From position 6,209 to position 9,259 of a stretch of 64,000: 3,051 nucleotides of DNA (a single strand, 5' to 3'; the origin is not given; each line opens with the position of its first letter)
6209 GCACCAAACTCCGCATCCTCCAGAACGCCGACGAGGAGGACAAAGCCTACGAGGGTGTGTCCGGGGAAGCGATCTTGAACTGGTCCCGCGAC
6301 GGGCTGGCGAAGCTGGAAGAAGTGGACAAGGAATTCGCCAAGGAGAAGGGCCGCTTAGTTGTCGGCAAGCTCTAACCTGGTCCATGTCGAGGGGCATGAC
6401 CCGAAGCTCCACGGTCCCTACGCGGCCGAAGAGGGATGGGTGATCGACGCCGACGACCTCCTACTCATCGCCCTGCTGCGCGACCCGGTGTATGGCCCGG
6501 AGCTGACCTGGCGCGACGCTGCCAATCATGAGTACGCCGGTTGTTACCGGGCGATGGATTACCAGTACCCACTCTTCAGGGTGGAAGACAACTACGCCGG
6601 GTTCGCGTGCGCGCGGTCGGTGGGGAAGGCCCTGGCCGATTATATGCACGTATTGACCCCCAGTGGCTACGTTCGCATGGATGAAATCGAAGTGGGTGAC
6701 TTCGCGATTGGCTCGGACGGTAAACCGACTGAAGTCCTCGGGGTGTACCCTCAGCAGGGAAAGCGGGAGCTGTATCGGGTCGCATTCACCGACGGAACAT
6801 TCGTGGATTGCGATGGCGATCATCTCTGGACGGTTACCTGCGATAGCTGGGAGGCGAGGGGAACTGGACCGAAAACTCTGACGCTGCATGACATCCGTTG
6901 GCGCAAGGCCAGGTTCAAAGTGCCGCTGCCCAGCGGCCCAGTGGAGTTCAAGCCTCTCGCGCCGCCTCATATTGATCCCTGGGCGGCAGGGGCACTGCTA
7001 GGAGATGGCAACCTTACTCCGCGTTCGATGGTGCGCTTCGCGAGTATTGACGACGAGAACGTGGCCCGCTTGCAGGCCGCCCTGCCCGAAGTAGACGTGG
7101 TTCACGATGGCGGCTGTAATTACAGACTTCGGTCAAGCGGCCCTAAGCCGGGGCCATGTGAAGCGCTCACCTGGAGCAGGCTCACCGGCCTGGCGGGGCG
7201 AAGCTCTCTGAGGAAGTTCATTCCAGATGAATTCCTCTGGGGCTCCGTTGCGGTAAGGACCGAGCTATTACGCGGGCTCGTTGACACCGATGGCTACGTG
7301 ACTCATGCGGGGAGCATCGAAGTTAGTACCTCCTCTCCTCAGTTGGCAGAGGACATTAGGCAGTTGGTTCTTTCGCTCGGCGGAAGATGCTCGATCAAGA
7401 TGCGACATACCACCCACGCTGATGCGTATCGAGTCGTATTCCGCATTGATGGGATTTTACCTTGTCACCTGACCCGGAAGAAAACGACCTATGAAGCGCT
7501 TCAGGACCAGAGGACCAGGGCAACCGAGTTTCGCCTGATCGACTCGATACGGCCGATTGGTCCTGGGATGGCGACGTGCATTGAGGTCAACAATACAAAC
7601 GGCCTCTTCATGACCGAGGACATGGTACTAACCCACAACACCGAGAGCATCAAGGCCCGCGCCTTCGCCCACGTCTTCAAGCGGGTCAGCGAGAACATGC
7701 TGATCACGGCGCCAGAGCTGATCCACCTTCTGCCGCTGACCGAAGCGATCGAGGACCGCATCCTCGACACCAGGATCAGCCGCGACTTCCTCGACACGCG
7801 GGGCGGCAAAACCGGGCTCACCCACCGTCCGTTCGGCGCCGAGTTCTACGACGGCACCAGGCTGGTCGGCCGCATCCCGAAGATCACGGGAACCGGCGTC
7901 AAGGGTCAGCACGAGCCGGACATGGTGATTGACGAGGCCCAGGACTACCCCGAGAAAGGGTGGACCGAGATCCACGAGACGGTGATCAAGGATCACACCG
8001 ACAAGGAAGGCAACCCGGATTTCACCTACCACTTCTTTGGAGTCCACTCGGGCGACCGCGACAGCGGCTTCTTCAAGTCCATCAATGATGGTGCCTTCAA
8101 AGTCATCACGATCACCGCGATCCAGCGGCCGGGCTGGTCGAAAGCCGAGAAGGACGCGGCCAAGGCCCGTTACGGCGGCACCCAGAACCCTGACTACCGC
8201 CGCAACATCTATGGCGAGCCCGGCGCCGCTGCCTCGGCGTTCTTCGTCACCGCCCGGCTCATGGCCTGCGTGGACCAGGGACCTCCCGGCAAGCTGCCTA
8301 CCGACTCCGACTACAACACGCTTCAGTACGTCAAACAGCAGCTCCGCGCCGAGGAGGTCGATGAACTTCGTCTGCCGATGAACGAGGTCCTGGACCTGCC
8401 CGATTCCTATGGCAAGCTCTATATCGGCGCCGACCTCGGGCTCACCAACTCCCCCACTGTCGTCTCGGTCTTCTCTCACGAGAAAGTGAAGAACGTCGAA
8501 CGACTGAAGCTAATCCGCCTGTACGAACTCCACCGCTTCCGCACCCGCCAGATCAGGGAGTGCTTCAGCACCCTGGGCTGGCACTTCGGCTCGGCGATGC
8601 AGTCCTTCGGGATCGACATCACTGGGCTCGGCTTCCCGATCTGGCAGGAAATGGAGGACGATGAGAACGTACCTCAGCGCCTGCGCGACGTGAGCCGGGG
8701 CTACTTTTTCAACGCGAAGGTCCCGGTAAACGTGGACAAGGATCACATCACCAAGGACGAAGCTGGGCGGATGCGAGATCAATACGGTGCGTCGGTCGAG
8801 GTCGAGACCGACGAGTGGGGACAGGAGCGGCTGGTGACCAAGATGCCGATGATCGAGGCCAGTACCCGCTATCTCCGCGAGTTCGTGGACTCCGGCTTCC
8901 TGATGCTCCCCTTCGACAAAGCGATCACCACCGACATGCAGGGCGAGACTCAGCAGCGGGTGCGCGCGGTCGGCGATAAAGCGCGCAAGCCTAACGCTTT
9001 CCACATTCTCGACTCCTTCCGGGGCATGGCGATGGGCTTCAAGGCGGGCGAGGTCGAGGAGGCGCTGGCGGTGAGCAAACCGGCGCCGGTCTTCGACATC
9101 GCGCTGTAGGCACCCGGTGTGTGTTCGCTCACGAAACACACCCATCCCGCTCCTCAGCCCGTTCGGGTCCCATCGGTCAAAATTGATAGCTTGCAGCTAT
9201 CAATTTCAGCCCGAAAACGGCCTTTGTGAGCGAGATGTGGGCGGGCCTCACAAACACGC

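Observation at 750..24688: A 21-bp motif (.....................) repeated upstream of the plus-strand late operons, spaced for leaderless starts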

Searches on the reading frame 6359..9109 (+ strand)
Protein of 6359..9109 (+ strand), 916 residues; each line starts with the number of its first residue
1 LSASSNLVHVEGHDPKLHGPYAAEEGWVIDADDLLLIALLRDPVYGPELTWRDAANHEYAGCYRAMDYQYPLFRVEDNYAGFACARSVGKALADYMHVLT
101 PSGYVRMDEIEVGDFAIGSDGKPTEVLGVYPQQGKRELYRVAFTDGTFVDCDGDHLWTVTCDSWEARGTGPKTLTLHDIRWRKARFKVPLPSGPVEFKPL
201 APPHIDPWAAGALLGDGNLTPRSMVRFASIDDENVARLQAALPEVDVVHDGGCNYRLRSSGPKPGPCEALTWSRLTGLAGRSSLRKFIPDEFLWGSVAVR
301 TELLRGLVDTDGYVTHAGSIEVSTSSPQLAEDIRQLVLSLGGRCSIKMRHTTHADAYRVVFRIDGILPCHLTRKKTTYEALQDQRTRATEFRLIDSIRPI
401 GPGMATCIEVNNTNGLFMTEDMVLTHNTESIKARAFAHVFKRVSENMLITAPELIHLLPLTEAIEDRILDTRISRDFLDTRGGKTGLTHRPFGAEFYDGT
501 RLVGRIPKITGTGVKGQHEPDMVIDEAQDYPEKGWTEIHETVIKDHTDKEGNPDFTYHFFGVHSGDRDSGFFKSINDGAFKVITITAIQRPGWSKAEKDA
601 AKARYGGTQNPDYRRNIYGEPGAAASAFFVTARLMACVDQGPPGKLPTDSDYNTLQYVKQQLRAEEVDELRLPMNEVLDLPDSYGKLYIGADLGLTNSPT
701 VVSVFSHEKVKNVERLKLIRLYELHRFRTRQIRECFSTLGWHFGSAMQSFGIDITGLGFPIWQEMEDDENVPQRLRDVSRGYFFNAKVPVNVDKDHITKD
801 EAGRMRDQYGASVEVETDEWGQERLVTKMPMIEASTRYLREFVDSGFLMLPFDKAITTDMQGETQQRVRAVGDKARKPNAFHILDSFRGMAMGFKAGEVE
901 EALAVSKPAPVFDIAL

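Call 23: search_protein_families(library=pfam, proteins=[window:6359-9109:+], max_evalue=0.01)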
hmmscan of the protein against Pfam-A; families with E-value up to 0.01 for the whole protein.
window:6359-9109:+ (916 aa): 2 families
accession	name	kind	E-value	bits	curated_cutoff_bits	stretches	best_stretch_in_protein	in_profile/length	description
PF14528.11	LAGLIDADG_3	-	2.3e-09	37.8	22.5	1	300-349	3-55/82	LAGLIDADG-like domain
PF05204.19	Hom_end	-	1.1e-05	25.9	21.1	1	288-352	2-68/110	Homing endonuclease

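Call 91: find_related_loci(query=window:6359-9109:+, collection=viral_contigs, flank=10000)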
Query window:6359-9109:+ (916 aa) in viral_contigs; peptide patterns used: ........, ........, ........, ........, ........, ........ (x = any residue, [..] = any of these).
3 stretches matched a pattern; 2 encode a relative of the query (tblastn E <= 1e-3); 2 distinct loci.
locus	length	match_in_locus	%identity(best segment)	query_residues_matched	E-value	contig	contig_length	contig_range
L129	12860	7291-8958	62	20-916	0e+0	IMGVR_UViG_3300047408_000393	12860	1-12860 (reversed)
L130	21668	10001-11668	62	20-916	0e+0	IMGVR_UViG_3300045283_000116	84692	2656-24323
